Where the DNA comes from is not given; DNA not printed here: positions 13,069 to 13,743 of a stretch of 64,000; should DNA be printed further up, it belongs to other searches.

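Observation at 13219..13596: Orphan VirB2/TrbC-like pilin candidate in the pheT-nth intergenic space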

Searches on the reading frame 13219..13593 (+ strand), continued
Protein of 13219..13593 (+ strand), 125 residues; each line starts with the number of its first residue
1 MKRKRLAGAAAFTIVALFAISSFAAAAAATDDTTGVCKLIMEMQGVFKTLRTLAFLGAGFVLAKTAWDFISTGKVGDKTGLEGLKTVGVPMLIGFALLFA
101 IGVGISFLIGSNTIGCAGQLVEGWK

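Call 36: find_encoding_contigs(protein=P0002, flank=10000, max_places=2)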
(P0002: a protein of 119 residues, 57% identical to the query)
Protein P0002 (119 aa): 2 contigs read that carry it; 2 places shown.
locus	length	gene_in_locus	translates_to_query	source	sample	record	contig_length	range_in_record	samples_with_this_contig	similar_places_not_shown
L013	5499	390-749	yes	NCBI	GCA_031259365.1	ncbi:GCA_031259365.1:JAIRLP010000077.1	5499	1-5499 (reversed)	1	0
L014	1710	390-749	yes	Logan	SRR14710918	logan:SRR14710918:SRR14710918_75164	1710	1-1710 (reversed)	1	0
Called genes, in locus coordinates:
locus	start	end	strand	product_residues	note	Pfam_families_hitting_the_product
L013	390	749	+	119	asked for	-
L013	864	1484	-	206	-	PF00730:HhH-GPD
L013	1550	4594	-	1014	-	PF00133:tRNA-synt_1, PF09334:tRNA-synt_1g (weak), PF08264:Anticodon_1, PF19302:DUF5915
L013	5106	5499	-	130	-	PF04191:PEMT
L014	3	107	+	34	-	?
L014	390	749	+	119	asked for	-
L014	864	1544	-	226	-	PF00730:HhH-GPD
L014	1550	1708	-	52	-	?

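Call 37: find_encoding_contigs(protein=P0182, flank=10000, max_places=2)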
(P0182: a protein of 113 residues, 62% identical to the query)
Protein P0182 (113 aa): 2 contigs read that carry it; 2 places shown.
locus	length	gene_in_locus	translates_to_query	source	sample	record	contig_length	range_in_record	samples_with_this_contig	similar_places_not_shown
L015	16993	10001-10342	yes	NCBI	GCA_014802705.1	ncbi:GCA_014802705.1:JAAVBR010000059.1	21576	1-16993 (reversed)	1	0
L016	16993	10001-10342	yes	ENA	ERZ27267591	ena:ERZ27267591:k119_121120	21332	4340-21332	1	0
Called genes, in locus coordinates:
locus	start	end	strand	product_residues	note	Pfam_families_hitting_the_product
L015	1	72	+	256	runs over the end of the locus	-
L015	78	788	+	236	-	PF00005:ABC_tran, PF13304:AAA_21 (faint)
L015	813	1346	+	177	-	-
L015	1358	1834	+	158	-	-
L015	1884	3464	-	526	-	PF00501:AMP-binding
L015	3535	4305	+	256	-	PF03372:Exo_endo_phos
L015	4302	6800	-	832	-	PF12705:PDDEXK_1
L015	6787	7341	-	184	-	PF03193:RsgA_GTPase (weak), PF00350:Dynamin_N (faint), PF01926:MMR_HSR1, PF02421:FeoB_N (weak)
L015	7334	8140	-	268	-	PF00590:TP_methylase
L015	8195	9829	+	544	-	PF04348:LppC, PF13458:Peripla_BP_6 (weak)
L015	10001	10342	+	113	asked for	-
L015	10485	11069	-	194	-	-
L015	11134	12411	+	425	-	-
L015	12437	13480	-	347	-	PF12740:PETase (faint), PF02129:Peptidase_S15, PF01738:DLH (weak), PF00561:Abhydrolase_1 (weak), PF00326:Peptidase_S9 (faint)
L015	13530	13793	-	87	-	-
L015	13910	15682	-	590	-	PF02463:SMC_N, PF00005:ABC_tran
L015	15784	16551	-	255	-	PF01636:APH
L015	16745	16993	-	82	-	?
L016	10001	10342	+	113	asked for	-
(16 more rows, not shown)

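Call 39: search_protein_families(library=phrogs, proteins=[P0001, P0002, P0012, P0133, P0117, P0182], max_evalue=1)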
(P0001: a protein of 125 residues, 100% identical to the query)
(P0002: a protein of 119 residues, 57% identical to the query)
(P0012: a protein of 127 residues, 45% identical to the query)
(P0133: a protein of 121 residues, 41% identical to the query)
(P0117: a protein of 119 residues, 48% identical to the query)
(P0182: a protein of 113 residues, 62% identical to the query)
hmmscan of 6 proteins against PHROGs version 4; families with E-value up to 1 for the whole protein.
P0001 (125 aa): 1 family
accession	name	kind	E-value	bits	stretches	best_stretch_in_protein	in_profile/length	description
phrog_15045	-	unknown function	0.016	15.3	1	6-123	79-189/507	-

P0002 (119 aa): 1 family
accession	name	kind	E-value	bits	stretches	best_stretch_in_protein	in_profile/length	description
phrog_20434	-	unknown function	0.068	14.4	0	7-31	18-41/54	-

P0012 (127 aa): 0 families

P0133 (121 aa): 1 family
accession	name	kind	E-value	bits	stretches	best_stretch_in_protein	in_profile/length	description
phrog_1586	-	other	0.47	12.2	1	5-35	1-31/96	spackle periplasmic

P0117 (119 aa): 0 families

P0182 (113 aa): 0 families

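Call 41: find_related_loci(query=A1, collection=genome_contigs, flank=10000)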
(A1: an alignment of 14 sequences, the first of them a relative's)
Query A1 (125 aa) in genome_contigs; peptide patterns used: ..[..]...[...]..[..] (x = any residue, [..] = any of these).
220 stretches matched a pattern; 193 encode a relative of the query (tblastn E <= 1e-3); the best 80 are kept; 80 distinct loci.
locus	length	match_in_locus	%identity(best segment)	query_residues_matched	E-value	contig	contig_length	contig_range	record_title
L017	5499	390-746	57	1-124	1e-39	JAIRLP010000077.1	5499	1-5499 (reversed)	MAG: Rickettsiales bacterium isolate Cc175_bin55 k119_2765794, whole genome shotgun sequence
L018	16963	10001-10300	62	16-120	9e-35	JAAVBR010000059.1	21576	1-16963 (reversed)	MAG: bacterium isolate Mgla_MAG_4-bin_5 c_000000171083, whole genome shotgun sequence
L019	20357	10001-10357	51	1-120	3e-31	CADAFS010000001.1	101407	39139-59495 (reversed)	MAG: uncultured proteobacterium isolate RUG13256 genome assembly, contig: RUG13256_asm_1, whole genome shotgun sequence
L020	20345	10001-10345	50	14-124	5e-31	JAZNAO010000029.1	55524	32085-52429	MAG: Candidatus Enterousia sp. isolate T1900044746_TS20190212.MAGScoT_cleanbin_000053 SGB_2122_k141_231391, whole genome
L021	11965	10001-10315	55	19-124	1e-30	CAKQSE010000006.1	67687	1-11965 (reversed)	MAG: uncultured Alphaproteobacteria bacterium isolate REFINED_METABAT215_TOP10_CONTIGS_1500_ASSEMBLY_K77_MERGED__Hadza_M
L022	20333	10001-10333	50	14-124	1e-29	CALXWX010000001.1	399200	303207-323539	MAG: uncultured Alphaproteobacteria bacterium isolate BRZ_EC__bin9 genome assembly, contig: BRZ_EC__NODE_9_length_399200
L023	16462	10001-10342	52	12-124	7e-29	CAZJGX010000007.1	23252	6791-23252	MAG TPA_asm: uncultured Muribaculaceae bacterium isolate SRP199465_co1_153 genome assembly, contig: NODE_5673_length_232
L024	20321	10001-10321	49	14-124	1e-27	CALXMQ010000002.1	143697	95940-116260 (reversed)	MAG: uncultured Alphaproteobacteria bacterium isolate BRZ_KT__bin2 genome assembly, contig: BRZ_KT__NODE_36_length_14369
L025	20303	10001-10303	51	24-124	7e-27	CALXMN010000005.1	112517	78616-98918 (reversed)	MAG: uncultured Alphaproteobacteria bacterium isolate BRZ_KQ__bin82 genome assembly, contig: BRZ_KQ__NODE_318_length_112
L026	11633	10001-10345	45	13-124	1e-26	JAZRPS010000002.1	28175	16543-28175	MAG: Candidatus Enterousia sp. isolate T1900045373_YK20190063.MAGScoT_cleanbin_000025 SGB_6863_k141_840757, whole genome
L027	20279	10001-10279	53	32-124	3e-26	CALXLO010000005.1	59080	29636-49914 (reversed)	MAG: uncultured Alphaproteobacteria bacterium isolate BRZ_DB__bin25 genome assembly, contig: BRZ_DB__NODE_497_length_590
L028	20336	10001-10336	47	13-124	4e-26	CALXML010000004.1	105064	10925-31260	MAG: uncultured Alphaproteobacteria bacterium isolate BRZ_KL__bin36 genome assembly, contig: BRZ_KL__NODE_149_length_105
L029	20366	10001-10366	44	1-124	3e-24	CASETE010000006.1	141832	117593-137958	uncultured proteobacterium isolate SI.O98.metabat-bins.90 genome assembly, contig: SI.O98.metabat-bins.90.fa_k141_146164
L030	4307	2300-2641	48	2-122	9e-24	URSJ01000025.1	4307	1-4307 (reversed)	uncultured Rickettsiales bacterium isolate UMGS1304 genome assembly, contig: NODE_2975_length_4307_cov_5.88688, whole ge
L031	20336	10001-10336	44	4-122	1e-23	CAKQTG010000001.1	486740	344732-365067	MAG: uncultured Alphaproteobacteria bacterium isolate REFINED_METABAT215_TOP10_CONTIGS_1500_ASSEMBLY_K77_MERGED__Hadza_M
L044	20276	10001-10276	49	33-124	3e-25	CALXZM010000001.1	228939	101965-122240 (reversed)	MAG: uncultured Alphaproteobacteria bacterium isolate BRZ_LB__bin18 genome assembly, contig: BRZ_LB__NODE_32_length_2289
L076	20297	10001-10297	46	25-124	3e-20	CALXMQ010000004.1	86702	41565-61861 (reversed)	MAG: uncultured Alphaproteobacteria bacterium isolate BRZ_KT__bin2 genome assembly, contig: BRZ_KT__NODE_133_length_8670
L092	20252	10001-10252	50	32-116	9e-20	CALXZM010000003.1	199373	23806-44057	MAG: uncultured Alphaproteobacteria bacterium isolate BRZ_LB__bin18 genome assembly, contig: BRZ_LB__NODE_51_length_1993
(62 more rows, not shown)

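Call 44: search_protein_families(library=pfam, proteins=[L023:13477-15891:-, L023:15896-16189:-, L023:12851-13477:-, L023:11666-12343:+, L023:10562-11638:-, L023:7790-9403:+, L023:5517-7787:+, L023:4299-5510:+, L023:2591-4363:+, L023:10001-10342:+], max_evalue=0.001)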
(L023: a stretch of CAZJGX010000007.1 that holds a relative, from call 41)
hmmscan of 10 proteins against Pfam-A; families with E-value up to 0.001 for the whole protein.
L023:13477-15891:- (805 aa): 1 family
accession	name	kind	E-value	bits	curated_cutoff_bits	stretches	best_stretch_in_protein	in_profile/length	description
PF03135.19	CagE_TrbE_VirB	-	2.9e-12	47.4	21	1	216-381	39-198/204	CagE, TrbE, VirB family, component of type IV transporter system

L023:15896-16189:- (98 aa): 1 family
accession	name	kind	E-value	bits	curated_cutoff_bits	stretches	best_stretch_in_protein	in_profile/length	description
PF05101.18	VirB3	-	1e-06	29.4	23.9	1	3-88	3-74/84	Type IV secretory pathway, VirB3-like protein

L023:12851-13477:- (209 aa): 0 families

L023:11666-12343:+ (226 aa): 1 family
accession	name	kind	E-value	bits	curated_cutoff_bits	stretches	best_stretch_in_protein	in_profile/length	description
PF01458.23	SUFBD_core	-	3.1e-07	30.5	27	1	85-210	97-223/232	SUF system FeS cluster assembly, SufBD core domain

L023:10562-11638:- (359 aa): 3 families
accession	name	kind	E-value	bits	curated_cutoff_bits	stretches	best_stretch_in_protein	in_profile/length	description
PF06071.19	YchF-GTPase_C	-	1.3e-36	125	27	1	275-358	1-84/84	Protein of unknown function (DUF933)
PF01926.29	MMR_HSR1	-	2.6e-21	76.3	21.9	1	5-110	2-86/113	50S ribosome-binding GTPase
PF02421.24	FeoB_N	-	1.3e-07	31.7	27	1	5-57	3-53/156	Ferrous iron transport protein B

L023:7790-9403:+ (538 aa): 6 families
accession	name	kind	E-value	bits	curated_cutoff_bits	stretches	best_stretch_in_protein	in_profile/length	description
PF01807.25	Zn_ribbon_DnaG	-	6.9e-37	125.6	24.9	1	7-97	5-95/98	CHC2 zinc finger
PF08275.17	DNAG_N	-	1.8e-33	115.8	26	1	123-243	2-127/128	DNA primase catalytic core, N-terminal domain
PF13155.12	Toprim_2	-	3.8e-15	56.5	22.1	1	254-342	1-88/88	Toprim-like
PF13662.12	Toprim_4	-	2.2e-14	53.9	25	1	254-315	4-72/85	Toprim domain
PF01751.28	Toprim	-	7.4e-10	39.3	23.1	1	254-323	3-86/96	Toprim domain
PF10410.14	DnaB_bind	-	2.3e-05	25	20.6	1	362-409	1-48/56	DnaB-helicase binding domain of primase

L023:5517-7787:+ (757 aa): 4 families
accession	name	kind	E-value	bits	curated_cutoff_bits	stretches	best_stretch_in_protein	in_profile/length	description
PF01131.25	Topoisom_bac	-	1.3e-124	416.8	35.1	1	130-541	2-407/411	DNA topoisomerase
PF01751.28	Toprim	-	4.5e-22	78.5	23.1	1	3-115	2-96/96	Toprim domain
PF13368.11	Toprim_C_rpt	-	2.6e-16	59.7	22.3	2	645-689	5-50/57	Topoisomerase C-terminal repeat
PF01396.24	Zn_ribbon_Top1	-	7.4e-15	54.9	32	1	584-619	2-37/39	Topoisomerase DNA binding C4 zinc finger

L023:4299-5510:+ (404 aa): 1 family
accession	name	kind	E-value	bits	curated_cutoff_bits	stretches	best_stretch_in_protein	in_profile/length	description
PF01098.24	FTSW_RODA_SPOVE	-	9.6e-98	327.9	26.4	1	47-395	8-354/356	Cell cycle protein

L023:2591-4363:+ (591 aa): 2 families
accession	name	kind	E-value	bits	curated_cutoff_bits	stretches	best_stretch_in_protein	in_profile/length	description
PF00905.27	Transpeptidase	-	2.7e-55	188.1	22.1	1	254-581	1-296/299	Penicillin binding protein transpeptidase domain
PF03717.20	PBP_dimer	-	2.2e-25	90.6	24.4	1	59-218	4-178/180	Penicillin-binding Protein dimerisation domain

L023:10001-10342:+ (114 aa): 0 families

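Call 47: find_homologous_proteins(query=L023:13477-15891:-, max_evalue=1e-10)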
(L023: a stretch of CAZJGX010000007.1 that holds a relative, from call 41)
Query L023:13477-15891:- (805 aa): 1489 proteins with E <= 1e-10 among 8000 candidates; the best 120 are listed.
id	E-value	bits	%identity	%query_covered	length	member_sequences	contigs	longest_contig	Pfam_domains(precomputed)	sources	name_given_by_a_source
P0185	0.0e+0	1788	97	100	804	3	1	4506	PF27097.1,PF03135.20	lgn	-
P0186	0.0e+0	1762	96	100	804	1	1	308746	PF27097.1,PF03135.20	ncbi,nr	ncbi:MAG: hypothetical protein NC311_02650 [Muribaculaceae bacterium]|nr:hypothetical protein [Murib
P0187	0.0e+0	1684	91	100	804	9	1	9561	PF27097.1,PF03135.20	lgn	-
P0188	0.0e+0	1671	90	100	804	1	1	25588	PF27097.1,PF03135.20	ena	-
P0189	0.0e+0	1670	90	100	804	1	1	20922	PF27097.1,PF03135.20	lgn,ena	-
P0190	0.0e+0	1670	90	100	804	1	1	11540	PF27097.1,PF03135.20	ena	-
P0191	0.0e+0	1668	90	100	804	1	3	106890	PF27097.1,PF03135.20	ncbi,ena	ncbi:MAG: hypothetical protein ACI4NZ_03635 [Candidatus Enterousia sp.]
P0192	0.0e+0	1667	90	100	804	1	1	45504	PF27097.1,PF03135.20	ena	-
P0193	0.0e+0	1661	90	100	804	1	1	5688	PF27097.1,PF03135.20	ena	-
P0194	0.0e+0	1658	90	100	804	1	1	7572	PF27097.1,PF03135.20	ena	-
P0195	0.0e+0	1642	89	100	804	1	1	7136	PF27097.1,PF03135.20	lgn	-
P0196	0.0e+0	1629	88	100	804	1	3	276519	PF27097.1,PF03135.20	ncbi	-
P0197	0.0e+0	1626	88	100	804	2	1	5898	PF27097.1,PF03135.20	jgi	-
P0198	0.0e+0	1572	84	100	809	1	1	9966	PF27097.1,PF03135.20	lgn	-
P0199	0.0e+0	1571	84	100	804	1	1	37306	PF27097.1,PF03135.20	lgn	-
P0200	0.0e+0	1569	84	100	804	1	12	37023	PF27097.1,PF03135.20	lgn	-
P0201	0.0e+0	1569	84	100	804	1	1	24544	PF27097.1,PF03135.20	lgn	-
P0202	0.0e+0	1554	84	100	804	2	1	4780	PF27097.1,PF03135.20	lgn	-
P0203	0.0e+0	1551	82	100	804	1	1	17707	PF27097.1,PF03135.20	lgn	-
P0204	0.0e+0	1547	83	100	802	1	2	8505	PF27097.1,PF03135.20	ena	-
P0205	0.0e+0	1546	83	100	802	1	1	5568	PF27097.1,PF03135.20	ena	-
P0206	0.0e+0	1545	83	100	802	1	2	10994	PF27097.1,PF03135.20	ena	-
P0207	0.0e+0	1545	82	100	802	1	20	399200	PF27097.1,PF03135.20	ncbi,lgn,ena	-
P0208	0.0e+0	1544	82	100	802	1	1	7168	PF27097.1,PF03135.20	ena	-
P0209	0.0e+0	1543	82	100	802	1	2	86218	PF27097.1,PF03135.20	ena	-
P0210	0.0e+0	1541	82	100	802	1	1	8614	PF27097.1,PF03135.20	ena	-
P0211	0.0e+0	1541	82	100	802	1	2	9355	PF27097.1,PF03135.20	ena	-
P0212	0.0e+0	1541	83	100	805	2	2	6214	PF27097.1,PF03135.20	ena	-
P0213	0.0e+0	1541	82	100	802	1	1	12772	PF27097.1,PF03135.20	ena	-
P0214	0.0e+0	1541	82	100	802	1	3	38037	PF27097.1,PF03135.20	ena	-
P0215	0.0e+0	1541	82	100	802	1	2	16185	PF27097.1,PF03135.20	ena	-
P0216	0.0e+0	1541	82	100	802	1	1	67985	PF27097.1,PF03135.20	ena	-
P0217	0.0e+0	1540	82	100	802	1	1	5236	PF27097.1,PF03135.20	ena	-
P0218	0.0e+0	1540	82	100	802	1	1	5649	PF27097.1,PF03135.20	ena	-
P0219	0.0e+0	1540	82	100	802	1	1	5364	PF27097.1,PF03135.20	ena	-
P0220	0.0e+0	1540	82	100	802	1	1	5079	PF27097.1,PF03135.20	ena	-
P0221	0.0e+0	1540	82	100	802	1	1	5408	PF27097.1,PF03135.20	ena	-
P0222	0.0e+0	1540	82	100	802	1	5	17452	PF27097.1,PF03135.20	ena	-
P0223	0.0e+0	1540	82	100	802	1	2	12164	PF27097.1,PF03135.20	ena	-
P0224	0.0e+0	1539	82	100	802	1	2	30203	PF27097.1,PF03135.20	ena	-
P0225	0.0e+0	1539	82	100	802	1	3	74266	PF27097.1,PF03135.20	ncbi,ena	-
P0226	0.0e+0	1539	82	100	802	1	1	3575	PF27097.1,PF03135.20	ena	-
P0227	0.0e+0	1539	82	100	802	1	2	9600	PF27097.1,PF03135.20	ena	-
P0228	0.0e+0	1539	82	100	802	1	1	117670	PF27097.1,PF03135.20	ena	-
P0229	0.0e+0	1539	82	100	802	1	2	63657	PF27097.1,PF03135.20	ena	-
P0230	0.0e+0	1539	82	100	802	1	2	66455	PF27097.1,PF03135.20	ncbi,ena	-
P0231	0.0e+0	1539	83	100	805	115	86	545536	PF27097.1,PF03135.20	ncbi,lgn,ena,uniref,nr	ncbi:MAG TPA: hypothetical protein IAD02_02915 [Candidatus Enterousia intestinigallinarum]|uniref:Ca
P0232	0.0e+0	1539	82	100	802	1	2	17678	PF27097.1,PF03135.20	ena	-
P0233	0.0e+0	1539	82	100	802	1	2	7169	PF27097.1,PF03135.20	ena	-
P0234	0.0e+0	1539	82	100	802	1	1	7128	PF27097.1,PF03135.20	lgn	-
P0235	0.0e+0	1538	82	100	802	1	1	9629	PF27097.1,PF03135.20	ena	-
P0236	0.0e+0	1538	82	100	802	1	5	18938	PF27097.1,PF03135.20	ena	-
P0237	0.0e+0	1537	82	100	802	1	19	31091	PF27097.1,PF03135.20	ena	-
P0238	0.0e+0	1537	82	100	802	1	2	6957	PF27097.1,PF03135.20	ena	-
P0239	0.0e+0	1537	82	100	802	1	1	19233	PF27097.1,PF03135.20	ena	-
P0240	0.0e+0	1537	82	100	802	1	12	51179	PF27097.1,PF03135.20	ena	-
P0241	0.0e+0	1537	82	100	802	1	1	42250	PF27097.1,PF03135.20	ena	-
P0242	0.0e+0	1537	82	100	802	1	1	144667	PF27097.1,PF03135.20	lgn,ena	-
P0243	0.0e+0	1537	82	100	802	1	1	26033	PF27097.1,PF03135.20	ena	-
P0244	0.0e+0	1536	82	100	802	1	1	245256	PF27097.1,PF03135.20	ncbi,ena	-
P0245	0.0e+0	1535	82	100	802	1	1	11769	PF27097.1,PF03135.20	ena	-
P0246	0.0e+0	1534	82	100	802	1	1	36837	PF27097.1,PF03135.20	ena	-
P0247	0.0e+0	1533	82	100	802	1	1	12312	PF27097.1,PF03135.20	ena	-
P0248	0.0e+0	1532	83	100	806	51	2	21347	PF27097.1,PF03135.20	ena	-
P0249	0.0e+0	1532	82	100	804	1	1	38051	PF27097.1,PF03135.20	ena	-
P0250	0.0e+0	1532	82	100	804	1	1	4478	PF27097.1,PF03135.20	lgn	-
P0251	0.0e+0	1532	82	100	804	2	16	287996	PF27097.1,PF03135.20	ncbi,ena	-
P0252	0.0e+0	1532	82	100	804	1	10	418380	PF27097.1,PF03135.20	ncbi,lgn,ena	-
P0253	0.0e+0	1530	82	100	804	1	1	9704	PF27097.1,PF03135.20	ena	-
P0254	0.0e+0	1528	82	100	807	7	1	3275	PF27097.1,PF03135.20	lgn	-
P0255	0.0e+0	1528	82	100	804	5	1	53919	PF27097.1,PF03135.20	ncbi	-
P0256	0.0e+0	1527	82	100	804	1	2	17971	PF27097.1,PF03135.20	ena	-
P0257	0.0e+0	1527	81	100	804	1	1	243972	PF27097.1,PF03135.20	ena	-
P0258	0.0e+0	1527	81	100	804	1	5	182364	PF27097.1,PF03135.20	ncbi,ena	-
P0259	0.0e+0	1527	81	100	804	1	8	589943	PF27097.1,PF03135.20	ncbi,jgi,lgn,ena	-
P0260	0.0e+0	1527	81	100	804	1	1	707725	PF27097.1,PF03135.20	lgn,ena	-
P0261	0.0e+0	1527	82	100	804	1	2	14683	PF27097.1,PF03135.20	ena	-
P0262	0.0e+0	1527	81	100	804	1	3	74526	PF27097.1,PF03135.20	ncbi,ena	-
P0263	0.0e+0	1526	82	100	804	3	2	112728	PF27097.1,PF03135.20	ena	-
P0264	0.0e+0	1526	81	100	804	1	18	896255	PF27097.1,PF03135.20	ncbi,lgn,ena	-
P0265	0.0e+0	1526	82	100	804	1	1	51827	PF27097.1,PF03135.20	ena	-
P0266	0.0e+0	1526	82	100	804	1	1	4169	PF27097.1,PF03135.20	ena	-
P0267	0.0e+0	1525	81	100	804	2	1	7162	PF27097.1,PF03135.20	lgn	-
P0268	0.0e+0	1525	81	100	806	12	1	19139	PF27097.1,PF03135.20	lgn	-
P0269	0.0e+0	1525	82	100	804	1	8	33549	PF27097.1,PF03135.20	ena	-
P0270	0.0e+0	1525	82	100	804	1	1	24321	PF27097.1,PF03135.20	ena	-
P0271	0.0e+0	1524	81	100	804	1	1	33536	PF27097.1,PF03135.20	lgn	-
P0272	0.0e+0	1524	82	100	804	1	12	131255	PF27097.1,PF03135.20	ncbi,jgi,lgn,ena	-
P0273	0.0e+0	1524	82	100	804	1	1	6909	PF27097.1,PF03135.20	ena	-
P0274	0.0e+0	1524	82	100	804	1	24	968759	PF27097.1,PF03135.20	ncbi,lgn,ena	-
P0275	0.0e+0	1524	81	100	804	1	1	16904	PF27097.1,PF03135.20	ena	-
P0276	0.0e+0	1524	81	100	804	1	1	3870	PF27097.1,PF03135.20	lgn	-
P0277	0.0e+0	1524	81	100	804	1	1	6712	PF27097.1,PF03135.20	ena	-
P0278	0.0e+0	1524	82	100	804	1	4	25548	PF27097.1,PF03135.20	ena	-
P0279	0.0e+0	1524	82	100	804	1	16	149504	PF27097.1,PF03135.20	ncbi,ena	-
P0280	0.0e+0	1523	82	100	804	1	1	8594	PF27097.1,PF03135.20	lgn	-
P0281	0.0e+0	1523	82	100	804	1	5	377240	PF27097.1,PF03135.20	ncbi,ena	-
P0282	0.0e+0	1523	81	100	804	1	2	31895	PF27097.1,PF03135.20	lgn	-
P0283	0.0e+0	1523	81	100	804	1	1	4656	PF27097.1,PF03135.20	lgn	-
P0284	0.0e+0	1523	82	100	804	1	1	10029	PF27097.1,PF03135.20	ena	-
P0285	0.0e+0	1523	81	100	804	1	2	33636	PF27097.1,PF03135.20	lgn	-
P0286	0.0e+0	1523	81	100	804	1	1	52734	PF27097.1,PF03135.20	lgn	-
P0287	0.0e+0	1523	82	100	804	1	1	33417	PF27097.1,PF03135.20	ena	-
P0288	0.0e+0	1523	81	100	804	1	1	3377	PF27097.1,PF03135.20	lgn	-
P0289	0.0e+0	1523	82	100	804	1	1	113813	PF27097.1,PF03135.20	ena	-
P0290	0.0e+0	1522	82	100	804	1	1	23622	PF27097.1,PF03135.20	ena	-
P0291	0.0e+0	1522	82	100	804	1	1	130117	PF27097.1,PF03135.20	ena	-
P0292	0.0e+0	1522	81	100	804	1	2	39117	PF27097.1,PF03135.20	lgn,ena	-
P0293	0.0e+0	1522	82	100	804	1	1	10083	PF27097.1,PF03135.20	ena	-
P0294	0.0e+0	1522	81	100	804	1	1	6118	PF27097.1,PF03135.20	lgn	-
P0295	0.0e+0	1522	81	100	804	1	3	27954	PF27097.1,PF03135.20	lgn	-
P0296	0.0e+0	1522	81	100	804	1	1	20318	PF27097.1,PF03135.20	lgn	-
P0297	0.0e+0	1522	82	100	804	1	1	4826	PF27097.1,PF03135.20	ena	-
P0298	0.0e+0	1521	81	100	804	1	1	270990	PF27097.1,PF03135.20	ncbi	-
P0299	0.0e+0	1521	82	100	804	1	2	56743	PF27097.1,PF03135.20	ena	-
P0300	0.0e+0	1521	81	100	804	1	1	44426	PF27097.1,PF03135.20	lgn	-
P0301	0.0e+0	1521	81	100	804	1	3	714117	PF27097.1,PF03135.20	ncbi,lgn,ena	-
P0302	0.0e+0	1521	81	100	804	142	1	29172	PF27097.1,PF03135.20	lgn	-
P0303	0.0e+0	1521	81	100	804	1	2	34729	PF27097.1,PF03135.20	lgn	-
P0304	0.0e+0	1521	81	100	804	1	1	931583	PF27097.1,PF03135.20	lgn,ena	-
